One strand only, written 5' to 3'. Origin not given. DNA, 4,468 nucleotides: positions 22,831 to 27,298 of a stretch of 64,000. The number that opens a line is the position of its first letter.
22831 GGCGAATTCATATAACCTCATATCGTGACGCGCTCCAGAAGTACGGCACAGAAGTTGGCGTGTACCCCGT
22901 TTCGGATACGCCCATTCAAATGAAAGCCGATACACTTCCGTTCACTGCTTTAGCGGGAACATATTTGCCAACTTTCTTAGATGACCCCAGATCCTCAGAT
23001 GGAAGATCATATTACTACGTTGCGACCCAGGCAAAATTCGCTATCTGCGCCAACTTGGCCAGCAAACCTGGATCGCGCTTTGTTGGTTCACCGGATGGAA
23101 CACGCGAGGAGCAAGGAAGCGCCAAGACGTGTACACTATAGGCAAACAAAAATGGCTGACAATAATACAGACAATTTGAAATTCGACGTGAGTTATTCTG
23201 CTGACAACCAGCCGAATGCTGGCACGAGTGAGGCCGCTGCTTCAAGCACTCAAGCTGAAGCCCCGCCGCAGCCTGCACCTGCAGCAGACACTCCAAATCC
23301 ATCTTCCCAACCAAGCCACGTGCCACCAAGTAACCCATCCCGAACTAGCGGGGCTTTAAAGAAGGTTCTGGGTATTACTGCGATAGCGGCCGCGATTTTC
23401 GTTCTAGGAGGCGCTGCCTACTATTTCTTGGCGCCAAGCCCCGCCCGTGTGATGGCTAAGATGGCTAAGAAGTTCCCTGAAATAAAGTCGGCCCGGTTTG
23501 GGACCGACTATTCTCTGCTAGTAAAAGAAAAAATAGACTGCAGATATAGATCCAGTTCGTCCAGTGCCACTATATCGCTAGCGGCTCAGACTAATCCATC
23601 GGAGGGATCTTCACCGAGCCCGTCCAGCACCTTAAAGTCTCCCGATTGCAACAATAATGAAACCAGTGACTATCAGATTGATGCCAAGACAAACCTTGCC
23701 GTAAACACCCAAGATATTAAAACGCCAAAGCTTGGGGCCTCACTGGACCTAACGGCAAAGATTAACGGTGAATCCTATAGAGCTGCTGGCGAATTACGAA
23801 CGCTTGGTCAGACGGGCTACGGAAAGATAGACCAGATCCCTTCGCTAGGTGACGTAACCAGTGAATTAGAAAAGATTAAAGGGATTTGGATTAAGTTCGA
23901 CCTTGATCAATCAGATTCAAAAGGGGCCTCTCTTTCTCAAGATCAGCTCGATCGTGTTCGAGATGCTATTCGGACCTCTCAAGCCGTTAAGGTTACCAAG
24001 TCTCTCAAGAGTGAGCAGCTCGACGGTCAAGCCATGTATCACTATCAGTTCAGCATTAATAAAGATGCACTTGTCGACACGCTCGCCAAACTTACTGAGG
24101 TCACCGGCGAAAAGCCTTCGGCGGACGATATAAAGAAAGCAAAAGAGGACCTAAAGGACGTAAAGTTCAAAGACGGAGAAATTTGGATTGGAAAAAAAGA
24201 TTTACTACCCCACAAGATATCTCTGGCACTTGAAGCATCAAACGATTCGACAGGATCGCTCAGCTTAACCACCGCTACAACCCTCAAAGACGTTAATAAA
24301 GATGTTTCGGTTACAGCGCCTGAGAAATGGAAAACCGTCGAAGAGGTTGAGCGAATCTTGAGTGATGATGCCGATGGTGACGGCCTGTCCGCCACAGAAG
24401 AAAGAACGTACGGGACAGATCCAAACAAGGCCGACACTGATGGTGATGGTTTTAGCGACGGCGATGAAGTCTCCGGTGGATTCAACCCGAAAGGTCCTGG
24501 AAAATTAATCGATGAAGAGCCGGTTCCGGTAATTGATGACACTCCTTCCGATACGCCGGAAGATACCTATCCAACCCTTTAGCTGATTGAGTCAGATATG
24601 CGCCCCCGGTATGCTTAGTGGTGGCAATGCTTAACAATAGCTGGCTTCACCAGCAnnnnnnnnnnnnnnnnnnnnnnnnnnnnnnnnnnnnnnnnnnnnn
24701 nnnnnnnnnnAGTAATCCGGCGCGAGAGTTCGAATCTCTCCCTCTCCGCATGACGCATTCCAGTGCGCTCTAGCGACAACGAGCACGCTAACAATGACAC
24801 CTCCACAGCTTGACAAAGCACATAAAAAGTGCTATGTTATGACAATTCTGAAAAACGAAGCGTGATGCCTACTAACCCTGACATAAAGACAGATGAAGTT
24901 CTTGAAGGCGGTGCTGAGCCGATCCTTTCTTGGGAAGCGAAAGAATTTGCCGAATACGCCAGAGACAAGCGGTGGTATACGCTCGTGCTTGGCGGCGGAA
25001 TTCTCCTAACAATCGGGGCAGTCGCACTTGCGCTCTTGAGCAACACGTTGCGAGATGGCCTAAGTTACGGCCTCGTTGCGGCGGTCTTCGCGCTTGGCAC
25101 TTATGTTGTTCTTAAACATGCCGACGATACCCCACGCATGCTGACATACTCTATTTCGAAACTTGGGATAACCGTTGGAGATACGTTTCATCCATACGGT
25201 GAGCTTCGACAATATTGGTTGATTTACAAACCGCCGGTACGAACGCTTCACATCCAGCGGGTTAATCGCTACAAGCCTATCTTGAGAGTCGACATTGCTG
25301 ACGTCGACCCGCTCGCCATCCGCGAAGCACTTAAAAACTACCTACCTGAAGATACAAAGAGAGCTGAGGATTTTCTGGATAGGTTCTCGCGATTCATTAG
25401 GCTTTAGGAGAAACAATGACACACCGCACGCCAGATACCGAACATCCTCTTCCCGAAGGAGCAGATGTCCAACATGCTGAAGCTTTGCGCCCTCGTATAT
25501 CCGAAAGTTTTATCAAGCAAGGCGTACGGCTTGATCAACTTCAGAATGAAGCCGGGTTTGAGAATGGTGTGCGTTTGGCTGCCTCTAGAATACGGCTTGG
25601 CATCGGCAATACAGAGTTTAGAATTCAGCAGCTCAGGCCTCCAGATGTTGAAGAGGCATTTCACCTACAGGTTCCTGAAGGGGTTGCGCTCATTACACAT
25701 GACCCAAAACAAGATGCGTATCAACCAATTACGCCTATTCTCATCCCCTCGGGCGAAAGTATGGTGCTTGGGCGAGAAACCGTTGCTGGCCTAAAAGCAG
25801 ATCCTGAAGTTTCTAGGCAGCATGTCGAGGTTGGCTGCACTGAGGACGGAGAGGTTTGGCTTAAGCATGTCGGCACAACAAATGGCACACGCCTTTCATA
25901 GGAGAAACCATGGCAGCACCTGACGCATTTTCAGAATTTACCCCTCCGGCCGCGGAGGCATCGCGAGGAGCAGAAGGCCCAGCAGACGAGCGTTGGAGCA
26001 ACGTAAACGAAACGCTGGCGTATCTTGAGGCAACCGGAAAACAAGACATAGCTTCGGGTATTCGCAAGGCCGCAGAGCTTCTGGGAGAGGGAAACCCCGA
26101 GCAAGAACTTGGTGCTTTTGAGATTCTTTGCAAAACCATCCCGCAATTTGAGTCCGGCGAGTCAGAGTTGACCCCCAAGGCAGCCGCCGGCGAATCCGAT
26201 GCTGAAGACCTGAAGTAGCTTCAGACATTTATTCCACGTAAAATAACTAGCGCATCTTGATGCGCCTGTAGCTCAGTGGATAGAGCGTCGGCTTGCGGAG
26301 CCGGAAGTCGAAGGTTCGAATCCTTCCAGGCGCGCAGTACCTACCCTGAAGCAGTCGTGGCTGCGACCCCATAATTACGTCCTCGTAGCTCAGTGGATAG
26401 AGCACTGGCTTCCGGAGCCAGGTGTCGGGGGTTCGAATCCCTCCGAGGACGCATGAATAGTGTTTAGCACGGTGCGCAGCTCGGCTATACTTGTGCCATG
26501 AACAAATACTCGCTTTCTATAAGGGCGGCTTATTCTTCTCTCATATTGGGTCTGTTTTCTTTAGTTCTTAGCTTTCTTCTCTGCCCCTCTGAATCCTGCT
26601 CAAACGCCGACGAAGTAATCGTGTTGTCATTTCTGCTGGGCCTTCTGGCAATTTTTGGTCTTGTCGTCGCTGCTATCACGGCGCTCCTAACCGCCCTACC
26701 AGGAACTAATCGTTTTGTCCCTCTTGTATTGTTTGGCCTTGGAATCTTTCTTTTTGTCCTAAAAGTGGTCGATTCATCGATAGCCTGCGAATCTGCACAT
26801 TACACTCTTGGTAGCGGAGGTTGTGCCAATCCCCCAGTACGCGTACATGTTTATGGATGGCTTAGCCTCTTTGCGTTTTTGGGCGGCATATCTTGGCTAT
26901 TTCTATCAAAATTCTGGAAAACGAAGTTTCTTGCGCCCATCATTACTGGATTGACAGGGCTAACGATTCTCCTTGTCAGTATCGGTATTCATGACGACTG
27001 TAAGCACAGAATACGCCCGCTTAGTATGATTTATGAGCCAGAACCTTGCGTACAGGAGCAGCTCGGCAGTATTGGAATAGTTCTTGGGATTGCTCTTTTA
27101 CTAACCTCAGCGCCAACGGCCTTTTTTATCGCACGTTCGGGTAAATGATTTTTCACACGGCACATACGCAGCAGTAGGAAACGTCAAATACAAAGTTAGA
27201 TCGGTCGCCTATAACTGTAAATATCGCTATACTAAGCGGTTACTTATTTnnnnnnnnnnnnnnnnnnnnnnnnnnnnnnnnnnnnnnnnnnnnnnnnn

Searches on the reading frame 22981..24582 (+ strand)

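Call 4: search_protein_families(library=pfam, proteins=[window:22981-24582:+], max_evalue=1)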
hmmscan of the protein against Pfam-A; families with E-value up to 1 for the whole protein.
window:22981-24582:+ (533 aa): 2 families
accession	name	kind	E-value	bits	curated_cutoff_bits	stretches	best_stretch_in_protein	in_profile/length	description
PF18884.5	TSP3_bac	-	3.2e-11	43.3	25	2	463-484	1-22/22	Bacterial TSP3 repeat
PF03495.19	Binary_toxB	-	0.0023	18.5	25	1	474-502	37-65/78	Clostridial binary toxin B/anthrax toxin PA Ca-binding domain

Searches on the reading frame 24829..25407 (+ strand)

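Call 4: search_protein_families(library=pfam, proteins=[window:24829-25407:+], max_evalue=1)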
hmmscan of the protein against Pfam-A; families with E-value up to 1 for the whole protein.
window:24829-25407:+ (192 aa): 2 families
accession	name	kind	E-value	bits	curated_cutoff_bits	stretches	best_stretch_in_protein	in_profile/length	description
PF19589.4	DUF6095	-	0.057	14.1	23.8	1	45-70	36-61/73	Family of unknown function (DUF6095)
PF16020.10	Deltameth_res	-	0.1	12.8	27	1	42-74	13-45/52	Deltamethrin resistance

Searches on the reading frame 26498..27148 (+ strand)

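Call 4: search_protein_families(library=pfam, proteins=[window:26498-27148:+], max_evalue=1)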
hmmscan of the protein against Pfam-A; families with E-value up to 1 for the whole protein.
window:26498-27148:+ (216 aa): 0 families

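Call 6: search_protein_families(library=ncbifam, proteins=[window:26498-27148:+], max_evalue=1)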
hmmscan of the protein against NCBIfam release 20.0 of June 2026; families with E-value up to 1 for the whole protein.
window:26498-27148:+ (216 aa): 1 family
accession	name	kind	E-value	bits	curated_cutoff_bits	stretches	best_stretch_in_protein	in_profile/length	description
NF004434.0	PRK05771.3-3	equivalog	0.63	8.4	777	1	8-83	463-537/686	V-type ATP synthase subunit I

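Call 7: search_protein_families(library=padloc, proteins=[window:26498-27148:+], max_evalue=1)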
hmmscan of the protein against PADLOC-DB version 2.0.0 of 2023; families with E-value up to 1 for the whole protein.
window:26498-27148:+ (216 aa): 0 families
